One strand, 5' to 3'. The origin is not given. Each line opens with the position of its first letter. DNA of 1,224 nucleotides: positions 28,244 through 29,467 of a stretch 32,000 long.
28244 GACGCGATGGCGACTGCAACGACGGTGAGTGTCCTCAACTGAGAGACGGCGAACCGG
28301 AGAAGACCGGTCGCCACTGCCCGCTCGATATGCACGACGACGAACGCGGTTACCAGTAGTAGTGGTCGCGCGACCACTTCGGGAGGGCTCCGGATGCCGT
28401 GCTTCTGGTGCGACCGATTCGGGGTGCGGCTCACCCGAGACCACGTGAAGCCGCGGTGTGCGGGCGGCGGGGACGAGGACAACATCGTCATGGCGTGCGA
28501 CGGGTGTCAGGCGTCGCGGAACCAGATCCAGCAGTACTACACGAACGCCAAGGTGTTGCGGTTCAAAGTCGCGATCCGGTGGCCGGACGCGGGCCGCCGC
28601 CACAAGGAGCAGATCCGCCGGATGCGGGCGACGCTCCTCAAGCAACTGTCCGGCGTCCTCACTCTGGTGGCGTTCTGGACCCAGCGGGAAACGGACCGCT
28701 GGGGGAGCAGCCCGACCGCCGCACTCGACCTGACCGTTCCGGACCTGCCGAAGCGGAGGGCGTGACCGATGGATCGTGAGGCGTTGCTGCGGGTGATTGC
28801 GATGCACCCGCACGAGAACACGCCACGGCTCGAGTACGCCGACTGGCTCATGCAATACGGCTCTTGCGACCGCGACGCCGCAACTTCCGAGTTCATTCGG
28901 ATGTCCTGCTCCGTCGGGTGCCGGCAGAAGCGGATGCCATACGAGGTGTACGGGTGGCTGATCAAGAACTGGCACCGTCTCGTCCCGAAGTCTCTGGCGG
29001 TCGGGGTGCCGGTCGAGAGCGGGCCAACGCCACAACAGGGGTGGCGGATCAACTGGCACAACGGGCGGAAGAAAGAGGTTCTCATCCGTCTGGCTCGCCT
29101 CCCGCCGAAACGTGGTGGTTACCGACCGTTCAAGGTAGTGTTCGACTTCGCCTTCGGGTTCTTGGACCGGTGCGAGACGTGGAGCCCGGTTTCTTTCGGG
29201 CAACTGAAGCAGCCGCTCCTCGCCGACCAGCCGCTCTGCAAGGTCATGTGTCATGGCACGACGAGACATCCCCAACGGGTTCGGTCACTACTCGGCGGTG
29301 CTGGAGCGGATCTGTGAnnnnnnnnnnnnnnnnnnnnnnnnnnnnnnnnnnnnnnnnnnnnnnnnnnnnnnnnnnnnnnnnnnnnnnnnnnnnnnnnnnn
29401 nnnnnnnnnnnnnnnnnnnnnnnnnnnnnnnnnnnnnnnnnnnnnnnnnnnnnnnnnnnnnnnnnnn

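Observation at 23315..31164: Element-confined family of a perfect GC-rich palindrome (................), at least 12 copies in about 7.9 kb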

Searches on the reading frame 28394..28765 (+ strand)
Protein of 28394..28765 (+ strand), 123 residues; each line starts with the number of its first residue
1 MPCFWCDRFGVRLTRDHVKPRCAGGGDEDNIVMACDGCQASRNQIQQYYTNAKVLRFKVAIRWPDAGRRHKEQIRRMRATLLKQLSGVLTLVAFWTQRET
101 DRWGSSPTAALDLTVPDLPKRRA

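Call 7: search_protein_families(library=pfam, proteins=[window:28394-28765:+], max_evalue=0.01)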
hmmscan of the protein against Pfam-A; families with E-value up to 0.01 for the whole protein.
window:28394-28765:+ (123 aa): 2 families
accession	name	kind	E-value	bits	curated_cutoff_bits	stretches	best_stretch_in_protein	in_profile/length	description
PF14279.12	HNH_5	-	0.00077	19.8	27.5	1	3-40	1-41/56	HNH endonuclease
PF01844.29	HNH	-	0.0031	18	21.4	1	5-38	3-40/47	HNH endonuclease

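Call 25: find_encoding_contigs(protein=window:28394-28765:+, flank=10000, max_places=6)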
Protein window:28394-28765:+ (123 aa): 12 contigs read that carry it; 4 places shown.
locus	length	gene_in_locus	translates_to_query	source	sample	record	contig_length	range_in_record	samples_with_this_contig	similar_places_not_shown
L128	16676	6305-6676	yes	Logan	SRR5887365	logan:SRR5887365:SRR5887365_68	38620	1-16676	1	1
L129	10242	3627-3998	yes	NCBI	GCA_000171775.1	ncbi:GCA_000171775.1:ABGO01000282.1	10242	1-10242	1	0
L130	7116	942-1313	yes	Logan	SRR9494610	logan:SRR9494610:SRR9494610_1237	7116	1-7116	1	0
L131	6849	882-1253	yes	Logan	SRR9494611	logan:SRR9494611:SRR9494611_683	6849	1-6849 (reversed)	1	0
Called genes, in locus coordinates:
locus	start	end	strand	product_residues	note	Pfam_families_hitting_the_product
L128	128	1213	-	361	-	PF14659:Phage_int_SAM_3 (weak), PF22022:Phage_int_M (weak), PF00589:Phage_integrase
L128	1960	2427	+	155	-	-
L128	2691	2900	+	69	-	PF12728:HTH_17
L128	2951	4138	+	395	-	-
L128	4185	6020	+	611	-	PF00270:DEAD, PF04851:ResIII, PF18766:SWI2_SNF2, PF00271:Helicase_C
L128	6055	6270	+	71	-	-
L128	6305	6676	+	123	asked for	-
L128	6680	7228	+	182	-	-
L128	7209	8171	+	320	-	-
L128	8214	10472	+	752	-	PF00176:SNF2-rel_dom, PF00270:DEAD (weak), PF04851:ResIII (weak), PF00271:Helicase_C (weak), PF01555:N6_N4_Mtase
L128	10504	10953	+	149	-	-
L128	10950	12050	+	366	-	PF00712:DNA_pol3_beta, PF02767:DNA_pol3_beta_2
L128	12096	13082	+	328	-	-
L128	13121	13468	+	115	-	-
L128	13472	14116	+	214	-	PF04542:Sigma70_r2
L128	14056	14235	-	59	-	-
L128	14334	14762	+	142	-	-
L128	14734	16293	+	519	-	-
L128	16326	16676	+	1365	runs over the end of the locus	PF06074:Portal_Mu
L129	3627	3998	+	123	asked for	-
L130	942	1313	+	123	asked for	-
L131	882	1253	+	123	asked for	-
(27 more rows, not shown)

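Call 33: find_related_loci(query=A1, collection=viral_contigs, flank=10000)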
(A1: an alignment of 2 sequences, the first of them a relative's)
Query A1 (519 aa) in viral_contigs; peptide patterns used: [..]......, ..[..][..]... (x = any residue, [..] = any of these).
70 stretches matched a pattern; 15 encode a relative of the query (tblastn E <= 1e-3); 15 distinct loci.
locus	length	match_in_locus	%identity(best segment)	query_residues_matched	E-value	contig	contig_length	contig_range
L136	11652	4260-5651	53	18-504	6e-159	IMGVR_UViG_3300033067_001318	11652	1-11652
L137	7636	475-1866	53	18-504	2e-158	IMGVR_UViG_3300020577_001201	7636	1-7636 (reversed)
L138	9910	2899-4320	53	18-505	1e-152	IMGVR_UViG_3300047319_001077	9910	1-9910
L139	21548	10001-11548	47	26-515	4e-138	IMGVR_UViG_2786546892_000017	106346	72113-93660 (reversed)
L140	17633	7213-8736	45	29-508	7e-132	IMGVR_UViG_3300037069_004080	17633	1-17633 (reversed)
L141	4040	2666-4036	49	16-480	9e-127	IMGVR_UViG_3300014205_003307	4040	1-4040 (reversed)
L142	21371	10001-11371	44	26-503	1e-116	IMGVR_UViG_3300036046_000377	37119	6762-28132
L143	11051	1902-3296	45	25-508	1e-116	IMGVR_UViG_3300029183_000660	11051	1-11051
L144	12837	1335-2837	40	26-506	2e-107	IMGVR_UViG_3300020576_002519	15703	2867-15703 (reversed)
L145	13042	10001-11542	41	25-514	8e-96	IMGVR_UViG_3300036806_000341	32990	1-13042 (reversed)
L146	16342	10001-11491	38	26-503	2e-87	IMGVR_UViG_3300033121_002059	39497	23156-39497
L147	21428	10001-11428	37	5-505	1e-89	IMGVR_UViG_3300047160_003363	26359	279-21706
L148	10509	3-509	60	324-501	1e-59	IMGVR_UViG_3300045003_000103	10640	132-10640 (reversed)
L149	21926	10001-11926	39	4-502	3e-53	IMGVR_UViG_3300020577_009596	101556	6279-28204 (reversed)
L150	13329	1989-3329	23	30-501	5e-21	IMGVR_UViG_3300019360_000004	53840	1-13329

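Call 40: search_protein_families(library=phrogs, proteins=[L128:10504-10953:+, L128:12096-13082:+, L128:13121-13468:+, L128:13472-14116:+, L128:14334-14762:+], max_evalue=0.001)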
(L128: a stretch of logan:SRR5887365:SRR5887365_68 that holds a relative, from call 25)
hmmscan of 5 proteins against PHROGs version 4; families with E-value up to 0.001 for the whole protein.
L128:10504-10953:+ (149 aa): 0 families

L128:12096-13082:+ (328 aa): 1 family
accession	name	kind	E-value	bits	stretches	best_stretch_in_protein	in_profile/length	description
phrog_424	-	moron, auxiliary metabolic gene and host takeover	2.5e-39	136.5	1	1-326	161-410/460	phosphoadenosine phosphosulfate reductase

L128:13121-13468:+ (115 aa): 2 families
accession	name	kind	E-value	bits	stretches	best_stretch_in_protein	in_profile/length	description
phrog_503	-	unknown function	1.8e-23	83.8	1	20-106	49-133/144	-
phrog_12476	-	unknown function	7.1e-08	33.2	1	32-97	2-65/85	-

L128:13472-14116:+ (214 aa): 1 family
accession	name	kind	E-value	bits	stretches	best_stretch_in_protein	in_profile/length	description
phrog_351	-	transcription regulation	8.6e-12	45.4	1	15-183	497-723/928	RNA polymerase sigma factor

L128:14334-14762:+ (142 aa): 1 family
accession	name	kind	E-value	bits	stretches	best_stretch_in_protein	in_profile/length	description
phrog_4102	-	head and packaging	4.4e-21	76.8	1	16-115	11-114/166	terminase small subunit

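Call 68: search_protein_families(library=ncbifam, proteins=[L128:10504-10953:+, L128:12096-13082:+, L128:13121-13468:+, L128:13472-14116:+, L128:8214-10472:+], max_evalue=0.01)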
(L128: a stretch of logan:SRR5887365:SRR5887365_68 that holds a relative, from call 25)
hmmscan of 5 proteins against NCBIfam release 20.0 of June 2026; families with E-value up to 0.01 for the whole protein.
L128:10504-10953:+ (149 aa): 0 families

L128:12096-13082:+ (328 aa): 0 families

L128:13121-13468:+ (115 aa): 0 families

L128:13472-14116:+ (214 aa): 35 families (the best 25 are shown)
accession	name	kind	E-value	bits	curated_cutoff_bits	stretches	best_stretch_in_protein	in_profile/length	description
TIGR02937.1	sigma70-ECF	superfamily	1.5e-12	47.4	42.9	1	22-182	2-161/165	sigma-70 family RNA polymerase sigma factor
NF005413.0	PRK06986.1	subfamily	6.7e-10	39.2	201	1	18-94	10-88/241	RNA polymerase sigma factor FliA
NF009166.1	PRK12513.1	equivalog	2.1e-09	37.4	206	1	4-115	4-109/193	RNA polymerase sigma factor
TIGR02479.1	FliA_WhiG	subfamily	2.6e-09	37.1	189.6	1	26-98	1-75/224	FliA/WhiG family RNA polymerase sigma factor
TIGR02983.1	SigE-fam_strep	subfamily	4.4e-09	36.4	141.55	1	22-184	7-156/162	SigE family RNA polymerase sigma factor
TIGR02989.1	Sig-70_gvs1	subfamily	6.5e-09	35.9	124.55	1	24-182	4-154/158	RNA polymerase sigma-70 factor, Rhodopirellula/Verrucomicrobium family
NF005809.0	PRK07670.1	equivalog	6.7e-08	32.3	326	1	20-96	22-100/255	FliA/WhiG family RNA polymerase sigma factor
NF004471.0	PRK05803.1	subfamily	3.2e-07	29.8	252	1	18-99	47-127/235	RNA polymerase sporulation sigma factor SigK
NF004113.0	PRK05602.1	equivalog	1.4e-06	28.1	208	1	5-112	28-132/211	RNA polymerase sigma factor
TIGR02885.1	spore_sigF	equivalog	4e-06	26.8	321.45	1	18-83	8-72/231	RNA polymerase sporulation sigma factor SigF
NF004052.0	PRK05572.1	subfamily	5.5e-06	26.1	311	1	17-83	28-93/252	SigF/SigG family RNA polymerase sporulation sigma factor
NF005248.0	PRK06759.1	equivalog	8.9e-06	25.5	133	1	27-184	10-152/156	RNA polymerase factor sigma-70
TIGR02997.1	Sig70-cyanoRpoD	subfamily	1.1e-05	24.9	384.5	1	3-92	56-148/298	RNA polymerase sigma factor, RpoD/SigA family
NF009176.0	PRK12524.1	equivalog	1.8e-05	24.6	264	1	3-112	7-115/196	RNA polymerase sigma factor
NF004572.0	PRK05911.1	equivalog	1.9e-05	24.2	378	1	24-124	26-129/257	RNA polymerase sigma factor sigma-28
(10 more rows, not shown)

L128:8214-10472:+ (752 aa): 9 families
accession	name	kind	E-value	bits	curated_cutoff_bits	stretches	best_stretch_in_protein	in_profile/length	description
NF010253.0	PRK13699.1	subfamily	5.4e-10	39.3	244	1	674-728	154-208/226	DNA methyltransferase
NF050803.1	DnaMtaseCcrMCaul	equivalog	6.3e-10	38.5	830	1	671-731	193-253/350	adenine-specific DNA-methyltransferase CcrM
NF008572.0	PRK11524.1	equivalog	1.3e-08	34.4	292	1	669-727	200-258/294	adenine-specific DNA-methyltransferase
NF053675.1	pilus_reg_Snf2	equivalog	7.7e-07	27.6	1100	0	34-176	589-742/1029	pilus expression-regulating Snf2 family helicase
NF041062.1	DpdE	equivalog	9.3e-07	27.2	500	1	273-408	521-663/1048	protein DpdE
TIGR04095.1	dnd_restrict_1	equivalog_domain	1.2e-06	27.9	600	1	34-109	14-91/451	DNA phosphorothioation system restriction enzyme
NF058637.1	helic_SCO1167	equivalog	3.7e-05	22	1200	1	32-180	472-632/932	SCO1167/SCO6262 family helicase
NF042964.1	phospholipD_antiphage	equivalog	0.0011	17.3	1100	1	28-91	227-296/895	phospholipase D-like domain-containing anti-phage protein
NF041790.1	anti-phage_ZorD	equivalog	0.0026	15.7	1500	0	343-396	980-1033/1035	type I Zorya anti-phage system protein ZorD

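Call 73: search_protein_families(library=pfam, proteins=[L128:10504-10953:+, L128:12096-13082:+, L128:13121-13468:+, L128:14334-14762:+, L128:14056-14235:-, L128:1960-2427:+], max_evalue=0.01)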
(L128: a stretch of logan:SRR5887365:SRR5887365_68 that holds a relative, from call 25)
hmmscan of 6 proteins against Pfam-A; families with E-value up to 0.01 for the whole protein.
L128:10504-10953:+ (149 aa): 0 families

L128:12096-13082:+ (328 aa): 1 family
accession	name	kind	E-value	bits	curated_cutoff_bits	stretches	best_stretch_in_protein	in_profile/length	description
PF01507.26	PAPS_reduct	-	0.003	18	22.5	0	3-54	2-51/175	Phosphoadenosine phosphosulfate reductase domain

L128:13121-13468:+ (115 aa): 0 families

L128:14334-14762:+ (142 aa): 0 families

L128:14056-14235:- (59 aa): 0 families

L128:1960-2427:+ (155 aa): 0 families

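Call 109: search_dna_similar(query=L128:14734-16293:+, collection=phages, mode=protein, max_rows=10)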
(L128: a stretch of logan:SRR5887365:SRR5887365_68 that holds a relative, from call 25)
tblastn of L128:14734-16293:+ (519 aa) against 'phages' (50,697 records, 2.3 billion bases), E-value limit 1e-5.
Records with a match: 359; places in all: 359; records where one place covers at least 80% of the query: 29.
Best place of each record, by identity: <60% 359.
By first word of the organism name: Salinibacter 183; Microbacterium 33; Arthrobacter 29; Streptomyces 22; Clostridium 18; Escherichia 17; Salmonella 9; Caudoviricetes 7; Pseudomonas 7; Bacillus 4; and 16 more.
By host as written in the record: Salinibacter ruber M8 183; Arthrobacter sp. ATCC 21022 26; - 15; Streptomyces griseus ATCC 10137 10; Microbacterium foliorum NRRL B-24224 SEA 9; Microbacterium foliorum NRRL B-24224 8; Microbacterium paraoxydans NRRL B-14843 7; Clostridium perfringens 7; and 49 more.
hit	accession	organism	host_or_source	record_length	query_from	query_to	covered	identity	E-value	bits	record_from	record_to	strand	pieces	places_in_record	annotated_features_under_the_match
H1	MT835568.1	Bacteriophage sp.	human fecal samples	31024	28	497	91%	30.3%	5e-33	140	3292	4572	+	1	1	record has no annotation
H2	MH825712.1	Microbacterium phage ValentiniPuff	Microbacterium paraoxydans NRRL B-14843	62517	1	505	97%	27.3%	6e-28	124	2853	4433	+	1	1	4: terminase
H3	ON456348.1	Streptomyces phage Marky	Streptomyces griseus ATCC 10137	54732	12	510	96%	26.8%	3e-31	134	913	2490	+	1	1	6: terminase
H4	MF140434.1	Arthrobacter phage Wheelbite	Arthrobacter sp. ATCC 21022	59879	21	515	95%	27.0%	1e-23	111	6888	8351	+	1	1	10: terminase large subunit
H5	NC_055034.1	Arthrobacter phage Wheelbite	Arthrobacter sp. ATCC 21022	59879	21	515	95%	27.0%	1e-23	111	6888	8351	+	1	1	10: terminase large subunit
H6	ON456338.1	Streptomyces phage Stuff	Streptomyces griseus ATCC 10137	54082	11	510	96%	26.2%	1e-32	138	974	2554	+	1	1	6: terminase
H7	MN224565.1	Streptomyces phage Intolerant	Streptomyces griseus ATCC 10137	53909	11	510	96%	26.2%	2e-32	138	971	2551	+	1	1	6: terminase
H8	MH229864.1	Streptomyces phage UNTPL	Streptomyces griseus ATCC 10137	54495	11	510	96%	26.2%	2e-32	138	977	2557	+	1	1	6: terminase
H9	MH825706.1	Streptomyces phage Microdon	Streptomyces scabiei RL-34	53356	11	510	96%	26.2%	2e-32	138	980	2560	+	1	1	6: terminase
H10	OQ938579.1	Streptomyces phage Bogota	Streptomyces griseus ATCC 10137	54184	11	510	96%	26.2%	2e-32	137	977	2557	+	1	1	6: terminase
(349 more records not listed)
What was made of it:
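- On Cluster O mycobacteriophage 17-bp repeats: The terminase is at most 30% identical to that of any GenBank phage (call 109).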

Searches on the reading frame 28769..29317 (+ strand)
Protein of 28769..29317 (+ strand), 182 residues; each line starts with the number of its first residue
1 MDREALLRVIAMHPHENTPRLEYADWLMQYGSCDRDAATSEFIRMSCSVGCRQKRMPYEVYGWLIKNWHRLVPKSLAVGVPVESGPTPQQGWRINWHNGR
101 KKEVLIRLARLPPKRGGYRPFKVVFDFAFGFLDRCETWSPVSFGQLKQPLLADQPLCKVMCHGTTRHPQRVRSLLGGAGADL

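Call 7: search_protein_families(library=pfam, proteins=[window:28769-29317:+], max_evalue=0.01)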
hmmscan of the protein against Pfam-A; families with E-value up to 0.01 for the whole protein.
window:28769-29317:+ (182 aa): 0 families

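Call 40: search_protein_families(library=phrogs, proteins=[window:28769-29317:+], max_evalue=0.001)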
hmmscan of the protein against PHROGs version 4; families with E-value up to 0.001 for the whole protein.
window:28769-29317:+ (182 aa): 1 family
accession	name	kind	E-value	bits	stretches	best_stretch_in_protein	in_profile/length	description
phrog_18306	-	unknown function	0.00034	21.4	1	2-32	5-35/242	-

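Call 68: search_protein_families(library=ncbifam, proteins=[window:28769-29317:+], max_evalue=0.01)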
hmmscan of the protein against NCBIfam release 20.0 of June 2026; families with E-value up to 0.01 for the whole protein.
window:28769-29317:+ (182 aa): 1 family
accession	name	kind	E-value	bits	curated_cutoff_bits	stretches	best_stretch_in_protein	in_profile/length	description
TIGR02996.1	rpt_mate_G_obs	domain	8.3e-18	63.9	29.05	1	2-49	1-44/45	TIGR02996 domain-containing protein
